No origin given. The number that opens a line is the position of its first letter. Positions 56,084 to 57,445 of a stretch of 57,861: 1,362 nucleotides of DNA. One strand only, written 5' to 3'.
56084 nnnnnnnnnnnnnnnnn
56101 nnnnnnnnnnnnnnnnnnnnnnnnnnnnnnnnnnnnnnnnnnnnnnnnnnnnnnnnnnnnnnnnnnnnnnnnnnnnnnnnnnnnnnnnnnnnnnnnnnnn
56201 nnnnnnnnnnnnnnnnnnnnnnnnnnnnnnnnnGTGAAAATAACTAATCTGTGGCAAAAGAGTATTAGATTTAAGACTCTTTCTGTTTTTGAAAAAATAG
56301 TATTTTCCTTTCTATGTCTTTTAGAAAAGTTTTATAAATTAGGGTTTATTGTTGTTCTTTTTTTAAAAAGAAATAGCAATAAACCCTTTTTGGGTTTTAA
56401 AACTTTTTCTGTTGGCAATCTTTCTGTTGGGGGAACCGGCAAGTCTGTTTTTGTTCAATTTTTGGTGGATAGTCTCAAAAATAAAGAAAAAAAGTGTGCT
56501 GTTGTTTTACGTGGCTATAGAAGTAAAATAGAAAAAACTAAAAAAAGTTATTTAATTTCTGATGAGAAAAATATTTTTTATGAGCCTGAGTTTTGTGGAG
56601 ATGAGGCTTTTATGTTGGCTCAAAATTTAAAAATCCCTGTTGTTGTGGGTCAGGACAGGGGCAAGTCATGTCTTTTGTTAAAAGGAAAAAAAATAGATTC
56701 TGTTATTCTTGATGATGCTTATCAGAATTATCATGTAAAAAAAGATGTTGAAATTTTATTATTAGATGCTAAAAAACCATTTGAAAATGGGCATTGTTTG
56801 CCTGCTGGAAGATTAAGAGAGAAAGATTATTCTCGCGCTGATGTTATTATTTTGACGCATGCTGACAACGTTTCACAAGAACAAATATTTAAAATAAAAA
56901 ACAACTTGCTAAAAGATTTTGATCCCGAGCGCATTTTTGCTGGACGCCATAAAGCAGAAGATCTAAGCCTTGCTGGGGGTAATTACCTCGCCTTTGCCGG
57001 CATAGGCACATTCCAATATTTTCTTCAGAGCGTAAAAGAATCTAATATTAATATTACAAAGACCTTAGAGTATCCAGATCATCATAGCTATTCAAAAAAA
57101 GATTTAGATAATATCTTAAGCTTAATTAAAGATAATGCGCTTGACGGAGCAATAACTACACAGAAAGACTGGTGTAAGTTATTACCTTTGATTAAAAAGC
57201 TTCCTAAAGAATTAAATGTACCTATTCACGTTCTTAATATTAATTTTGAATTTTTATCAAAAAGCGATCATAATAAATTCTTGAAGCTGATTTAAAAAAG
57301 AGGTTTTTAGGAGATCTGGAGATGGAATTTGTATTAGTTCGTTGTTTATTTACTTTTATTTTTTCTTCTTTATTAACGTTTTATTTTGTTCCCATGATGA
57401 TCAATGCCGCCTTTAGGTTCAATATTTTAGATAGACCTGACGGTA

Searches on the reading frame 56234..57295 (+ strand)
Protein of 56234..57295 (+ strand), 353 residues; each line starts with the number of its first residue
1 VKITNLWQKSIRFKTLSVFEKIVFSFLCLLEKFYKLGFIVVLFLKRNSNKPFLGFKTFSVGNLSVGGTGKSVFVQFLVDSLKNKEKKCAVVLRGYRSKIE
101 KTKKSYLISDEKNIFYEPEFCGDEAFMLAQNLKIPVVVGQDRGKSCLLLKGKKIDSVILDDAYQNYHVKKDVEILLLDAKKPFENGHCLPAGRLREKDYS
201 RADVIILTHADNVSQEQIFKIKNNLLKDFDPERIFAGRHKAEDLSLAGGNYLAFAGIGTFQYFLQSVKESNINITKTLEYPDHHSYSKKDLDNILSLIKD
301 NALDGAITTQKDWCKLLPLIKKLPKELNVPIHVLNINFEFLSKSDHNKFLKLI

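Call 67: search_protein_families(library=pfam, proteins=[window:56234-57295:+], max_evalue=0.00001)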
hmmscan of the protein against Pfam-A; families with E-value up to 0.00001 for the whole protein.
window:56234-57295:+ (353 aa): 1 family
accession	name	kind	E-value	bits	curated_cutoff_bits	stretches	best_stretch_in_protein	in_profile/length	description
PF02606.20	LpxK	-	2e-64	218.2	27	1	53-350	33-323/328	Tetraacyldisaccharide-1-P 4'-kinase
